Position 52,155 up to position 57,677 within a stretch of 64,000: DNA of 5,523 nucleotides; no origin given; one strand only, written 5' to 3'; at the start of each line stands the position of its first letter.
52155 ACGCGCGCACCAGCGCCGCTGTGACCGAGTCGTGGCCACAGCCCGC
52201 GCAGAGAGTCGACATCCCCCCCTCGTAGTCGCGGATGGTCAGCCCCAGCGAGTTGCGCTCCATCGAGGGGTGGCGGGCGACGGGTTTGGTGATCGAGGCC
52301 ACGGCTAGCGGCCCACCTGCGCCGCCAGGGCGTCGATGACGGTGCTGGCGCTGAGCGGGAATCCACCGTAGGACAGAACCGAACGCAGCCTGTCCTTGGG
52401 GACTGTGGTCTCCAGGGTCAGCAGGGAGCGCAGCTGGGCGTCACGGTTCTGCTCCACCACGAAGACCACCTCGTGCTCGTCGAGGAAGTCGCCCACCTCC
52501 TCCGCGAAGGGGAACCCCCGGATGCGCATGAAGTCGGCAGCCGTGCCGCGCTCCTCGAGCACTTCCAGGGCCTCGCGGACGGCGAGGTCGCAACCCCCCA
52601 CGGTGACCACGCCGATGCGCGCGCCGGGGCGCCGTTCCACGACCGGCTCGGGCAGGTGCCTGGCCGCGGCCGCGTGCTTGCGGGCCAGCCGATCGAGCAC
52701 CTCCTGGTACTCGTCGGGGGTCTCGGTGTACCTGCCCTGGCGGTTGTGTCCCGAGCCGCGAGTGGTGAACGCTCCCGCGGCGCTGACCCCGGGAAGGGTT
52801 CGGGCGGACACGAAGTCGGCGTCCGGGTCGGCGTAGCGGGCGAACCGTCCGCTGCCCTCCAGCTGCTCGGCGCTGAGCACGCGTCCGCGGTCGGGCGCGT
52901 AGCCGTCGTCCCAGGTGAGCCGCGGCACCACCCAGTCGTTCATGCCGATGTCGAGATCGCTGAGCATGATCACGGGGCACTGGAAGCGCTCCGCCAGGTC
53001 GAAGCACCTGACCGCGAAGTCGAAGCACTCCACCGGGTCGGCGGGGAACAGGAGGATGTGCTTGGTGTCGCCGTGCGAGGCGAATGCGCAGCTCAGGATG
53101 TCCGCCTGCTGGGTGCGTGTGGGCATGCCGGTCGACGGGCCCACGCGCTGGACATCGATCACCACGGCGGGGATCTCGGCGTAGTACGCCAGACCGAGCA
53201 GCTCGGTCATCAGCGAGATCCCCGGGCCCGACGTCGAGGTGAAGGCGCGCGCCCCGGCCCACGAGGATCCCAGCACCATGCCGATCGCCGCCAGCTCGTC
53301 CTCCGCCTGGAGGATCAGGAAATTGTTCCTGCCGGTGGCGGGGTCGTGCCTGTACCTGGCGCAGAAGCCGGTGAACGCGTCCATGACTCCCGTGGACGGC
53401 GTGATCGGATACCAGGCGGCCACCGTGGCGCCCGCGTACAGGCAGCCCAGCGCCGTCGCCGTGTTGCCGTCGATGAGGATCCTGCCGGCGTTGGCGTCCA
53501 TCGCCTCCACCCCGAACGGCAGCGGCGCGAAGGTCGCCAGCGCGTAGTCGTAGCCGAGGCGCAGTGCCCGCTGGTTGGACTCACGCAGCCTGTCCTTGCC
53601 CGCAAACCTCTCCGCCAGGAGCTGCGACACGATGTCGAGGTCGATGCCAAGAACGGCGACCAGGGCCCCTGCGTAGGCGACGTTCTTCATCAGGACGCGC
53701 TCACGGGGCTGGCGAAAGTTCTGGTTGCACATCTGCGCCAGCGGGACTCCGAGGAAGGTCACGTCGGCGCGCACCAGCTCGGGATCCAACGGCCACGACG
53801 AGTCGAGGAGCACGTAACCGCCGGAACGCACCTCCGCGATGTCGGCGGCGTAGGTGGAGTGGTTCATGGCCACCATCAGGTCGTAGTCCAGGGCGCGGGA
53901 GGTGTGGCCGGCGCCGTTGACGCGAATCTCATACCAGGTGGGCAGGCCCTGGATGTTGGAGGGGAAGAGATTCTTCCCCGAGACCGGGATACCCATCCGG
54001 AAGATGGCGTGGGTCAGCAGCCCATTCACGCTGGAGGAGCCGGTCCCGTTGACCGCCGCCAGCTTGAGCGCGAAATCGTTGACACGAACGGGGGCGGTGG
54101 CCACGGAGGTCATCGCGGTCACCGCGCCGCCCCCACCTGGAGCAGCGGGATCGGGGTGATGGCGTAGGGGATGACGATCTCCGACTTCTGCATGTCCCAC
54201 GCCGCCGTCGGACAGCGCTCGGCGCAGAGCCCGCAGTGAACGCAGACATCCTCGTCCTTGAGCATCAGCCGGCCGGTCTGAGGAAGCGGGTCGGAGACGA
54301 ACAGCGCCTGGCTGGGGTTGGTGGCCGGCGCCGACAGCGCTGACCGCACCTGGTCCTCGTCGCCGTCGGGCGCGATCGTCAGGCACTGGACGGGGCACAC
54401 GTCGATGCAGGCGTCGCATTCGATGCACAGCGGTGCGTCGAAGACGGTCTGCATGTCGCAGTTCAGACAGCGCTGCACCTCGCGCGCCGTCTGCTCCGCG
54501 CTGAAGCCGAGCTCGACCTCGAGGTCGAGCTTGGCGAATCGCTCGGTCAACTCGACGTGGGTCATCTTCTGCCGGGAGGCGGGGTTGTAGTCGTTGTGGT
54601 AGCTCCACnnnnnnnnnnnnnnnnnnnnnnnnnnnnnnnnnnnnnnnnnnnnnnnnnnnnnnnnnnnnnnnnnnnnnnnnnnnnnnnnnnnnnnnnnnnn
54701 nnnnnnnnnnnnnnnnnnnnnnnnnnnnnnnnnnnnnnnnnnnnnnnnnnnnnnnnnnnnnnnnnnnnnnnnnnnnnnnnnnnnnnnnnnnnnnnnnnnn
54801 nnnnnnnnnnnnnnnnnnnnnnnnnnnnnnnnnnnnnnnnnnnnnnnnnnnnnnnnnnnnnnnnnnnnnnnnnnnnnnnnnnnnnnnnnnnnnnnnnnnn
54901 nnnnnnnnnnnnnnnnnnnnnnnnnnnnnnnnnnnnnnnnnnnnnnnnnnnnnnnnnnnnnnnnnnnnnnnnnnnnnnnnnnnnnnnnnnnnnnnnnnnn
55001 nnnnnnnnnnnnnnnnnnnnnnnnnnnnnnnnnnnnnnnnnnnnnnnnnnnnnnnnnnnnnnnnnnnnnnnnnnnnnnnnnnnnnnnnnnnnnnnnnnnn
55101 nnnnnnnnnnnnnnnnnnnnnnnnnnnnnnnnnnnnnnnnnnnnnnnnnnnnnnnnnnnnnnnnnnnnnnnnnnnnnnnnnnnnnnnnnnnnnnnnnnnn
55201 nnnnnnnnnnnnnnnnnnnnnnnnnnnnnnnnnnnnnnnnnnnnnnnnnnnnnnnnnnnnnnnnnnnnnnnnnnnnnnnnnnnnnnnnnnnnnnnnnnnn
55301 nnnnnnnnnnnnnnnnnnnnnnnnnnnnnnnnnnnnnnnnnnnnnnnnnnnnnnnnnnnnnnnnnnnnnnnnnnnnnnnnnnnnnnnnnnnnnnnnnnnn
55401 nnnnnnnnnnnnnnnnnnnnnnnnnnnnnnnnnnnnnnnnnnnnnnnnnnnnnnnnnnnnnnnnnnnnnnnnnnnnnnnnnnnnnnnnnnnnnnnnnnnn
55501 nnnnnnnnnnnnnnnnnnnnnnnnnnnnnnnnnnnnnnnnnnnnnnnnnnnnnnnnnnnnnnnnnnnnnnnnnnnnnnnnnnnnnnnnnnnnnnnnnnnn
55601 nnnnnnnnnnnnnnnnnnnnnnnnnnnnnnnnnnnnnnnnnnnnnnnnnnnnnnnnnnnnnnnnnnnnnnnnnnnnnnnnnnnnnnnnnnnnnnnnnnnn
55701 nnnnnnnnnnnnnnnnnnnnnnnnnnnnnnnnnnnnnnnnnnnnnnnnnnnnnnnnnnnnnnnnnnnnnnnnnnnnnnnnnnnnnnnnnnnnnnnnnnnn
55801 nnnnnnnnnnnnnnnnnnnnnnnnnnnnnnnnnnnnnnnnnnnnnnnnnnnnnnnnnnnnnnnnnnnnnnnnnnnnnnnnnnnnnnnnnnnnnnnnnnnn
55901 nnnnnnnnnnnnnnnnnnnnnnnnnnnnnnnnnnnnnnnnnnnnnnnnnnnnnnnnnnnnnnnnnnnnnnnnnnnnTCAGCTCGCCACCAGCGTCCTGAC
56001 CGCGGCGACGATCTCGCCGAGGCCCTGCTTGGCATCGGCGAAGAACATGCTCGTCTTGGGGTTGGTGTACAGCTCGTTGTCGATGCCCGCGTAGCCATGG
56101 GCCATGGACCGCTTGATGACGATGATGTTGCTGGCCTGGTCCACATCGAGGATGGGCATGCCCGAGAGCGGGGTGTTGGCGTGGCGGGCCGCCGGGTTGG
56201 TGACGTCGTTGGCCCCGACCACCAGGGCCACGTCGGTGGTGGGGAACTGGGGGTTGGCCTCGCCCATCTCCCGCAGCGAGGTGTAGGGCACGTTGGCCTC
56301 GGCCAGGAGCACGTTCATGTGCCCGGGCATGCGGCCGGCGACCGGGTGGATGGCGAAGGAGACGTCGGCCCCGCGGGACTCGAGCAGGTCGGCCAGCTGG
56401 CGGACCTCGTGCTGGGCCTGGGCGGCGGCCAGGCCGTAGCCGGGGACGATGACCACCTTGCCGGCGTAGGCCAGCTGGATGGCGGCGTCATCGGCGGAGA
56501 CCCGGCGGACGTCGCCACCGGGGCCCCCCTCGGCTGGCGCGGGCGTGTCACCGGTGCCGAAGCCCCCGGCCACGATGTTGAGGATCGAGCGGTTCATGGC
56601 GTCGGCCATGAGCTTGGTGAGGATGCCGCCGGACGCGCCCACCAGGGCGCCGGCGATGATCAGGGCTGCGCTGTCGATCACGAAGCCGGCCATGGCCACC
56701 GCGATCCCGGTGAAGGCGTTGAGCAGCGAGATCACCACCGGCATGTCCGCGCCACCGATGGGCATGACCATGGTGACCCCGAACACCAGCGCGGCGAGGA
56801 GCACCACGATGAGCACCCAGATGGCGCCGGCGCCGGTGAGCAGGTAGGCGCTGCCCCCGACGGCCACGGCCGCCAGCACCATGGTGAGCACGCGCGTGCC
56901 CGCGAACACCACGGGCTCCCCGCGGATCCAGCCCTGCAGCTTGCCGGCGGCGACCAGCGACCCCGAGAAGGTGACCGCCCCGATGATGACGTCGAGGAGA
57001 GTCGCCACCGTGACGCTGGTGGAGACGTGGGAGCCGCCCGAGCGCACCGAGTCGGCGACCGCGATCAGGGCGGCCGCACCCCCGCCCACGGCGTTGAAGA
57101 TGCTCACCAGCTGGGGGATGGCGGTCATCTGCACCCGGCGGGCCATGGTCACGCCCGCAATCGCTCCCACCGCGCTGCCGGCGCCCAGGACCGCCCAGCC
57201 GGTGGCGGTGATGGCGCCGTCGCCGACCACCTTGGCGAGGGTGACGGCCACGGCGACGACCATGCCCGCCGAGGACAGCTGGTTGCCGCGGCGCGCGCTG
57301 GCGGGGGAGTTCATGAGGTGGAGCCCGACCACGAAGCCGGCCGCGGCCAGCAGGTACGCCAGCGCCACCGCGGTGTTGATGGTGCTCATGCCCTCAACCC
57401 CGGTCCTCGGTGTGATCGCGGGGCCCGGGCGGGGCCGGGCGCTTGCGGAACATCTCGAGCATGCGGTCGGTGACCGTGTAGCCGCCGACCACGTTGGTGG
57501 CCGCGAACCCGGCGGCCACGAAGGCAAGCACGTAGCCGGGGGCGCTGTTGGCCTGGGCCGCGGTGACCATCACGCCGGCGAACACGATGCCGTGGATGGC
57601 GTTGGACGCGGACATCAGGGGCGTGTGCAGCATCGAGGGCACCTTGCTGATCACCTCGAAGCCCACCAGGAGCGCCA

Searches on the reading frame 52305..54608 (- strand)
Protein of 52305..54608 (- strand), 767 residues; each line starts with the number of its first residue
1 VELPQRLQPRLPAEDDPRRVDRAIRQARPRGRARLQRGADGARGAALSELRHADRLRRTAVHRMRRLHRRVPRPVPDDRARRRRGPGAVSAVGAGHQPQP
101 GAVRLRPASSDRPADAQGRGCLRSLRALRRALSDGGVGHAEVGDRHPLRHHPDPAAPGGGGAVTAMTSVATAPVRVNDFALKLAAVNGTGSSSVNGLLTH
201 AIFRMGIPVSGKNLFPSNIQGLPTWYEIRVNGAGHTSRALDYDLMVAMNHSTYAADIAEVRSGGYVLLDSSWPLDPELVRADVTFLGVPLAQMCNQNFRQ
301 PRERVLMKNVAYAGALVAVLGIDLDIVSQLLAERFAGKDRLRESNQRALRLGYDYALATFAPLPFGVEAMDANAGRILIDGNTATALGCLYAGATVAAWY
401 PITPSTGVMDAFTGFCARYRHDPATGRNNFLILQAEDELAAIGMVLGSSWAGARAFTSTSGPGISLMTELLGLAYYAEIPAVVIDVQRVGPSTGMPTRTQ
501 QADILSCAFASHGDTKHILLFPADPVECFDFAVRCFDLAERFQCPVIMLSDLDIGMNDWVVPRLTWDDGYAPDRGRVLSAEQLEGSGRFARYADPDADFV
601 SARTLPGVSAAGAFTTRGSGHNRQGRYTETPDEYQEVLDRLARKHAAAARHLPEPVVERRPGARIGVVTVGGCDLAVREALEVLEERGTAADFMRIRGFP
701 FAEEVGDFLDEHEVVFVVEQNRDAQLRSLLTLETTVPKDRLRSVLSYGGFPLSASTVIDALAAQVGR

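Call 82: search_protein_families(library=pfam, proteins=[window:52305-54608:-], max_evalue=0.00001)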
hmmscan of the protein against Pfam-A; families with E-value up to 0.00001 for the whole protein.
window:52305-54608:- (767 aa): 2 families
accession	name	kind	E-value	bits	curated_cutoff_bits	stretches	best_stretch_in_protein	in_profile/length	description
PF01855.24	POR_N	-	2.8e-47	161.8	27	1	388-551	2-154/231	Pyruvate flavodoxin/ferredoxin oxidoreductase, thiamine diP-bdg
PF01558.24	POR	-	1.8e-27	97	27.4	1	188-354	2-173/173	Pyruvate ferredoxin/flavodoxin oxidoreductase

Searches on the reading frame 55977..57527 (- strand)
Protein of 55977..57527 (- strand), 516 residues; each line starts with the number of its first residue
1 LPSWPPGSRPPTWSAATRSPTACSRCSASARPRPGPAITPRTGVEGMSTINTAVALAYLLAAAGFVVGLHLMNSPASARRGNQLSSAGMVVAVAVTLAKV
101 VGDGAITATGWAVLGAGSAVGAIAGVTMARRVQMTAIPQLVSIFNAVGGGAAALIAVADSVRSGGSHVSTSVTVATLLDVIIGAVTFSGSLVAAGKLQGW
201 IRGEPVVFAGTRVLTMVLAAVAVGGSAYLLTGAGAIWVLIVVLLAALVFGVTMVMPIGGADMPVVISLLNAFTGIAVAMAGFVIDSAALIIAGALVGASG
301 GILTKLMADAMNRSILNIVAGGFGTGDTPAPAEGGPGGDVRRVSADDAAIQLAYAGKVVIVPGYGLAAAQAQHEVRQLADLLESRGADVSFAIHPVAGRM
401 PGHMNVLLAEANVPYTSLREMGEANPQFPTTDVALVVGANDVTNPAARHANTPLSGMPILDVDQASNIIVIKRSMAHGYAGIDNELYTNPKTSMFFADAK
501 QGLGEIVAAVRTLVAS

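Call 82: search_protein_families(library=pfam, proteins=[window:55977-57527:-], max_evalue=0.00001)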
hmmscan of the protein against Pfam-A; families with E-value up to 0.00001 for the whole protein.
window:55977-57527:- (516 aa): 1 family
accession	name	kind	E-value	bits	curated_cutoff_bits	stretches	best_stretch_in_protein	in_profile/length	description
PF02233.22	PNTB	-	2.5e-168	561.2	31.7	1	55-508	2-455/456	NAD(P) transhydrogenase beta subunit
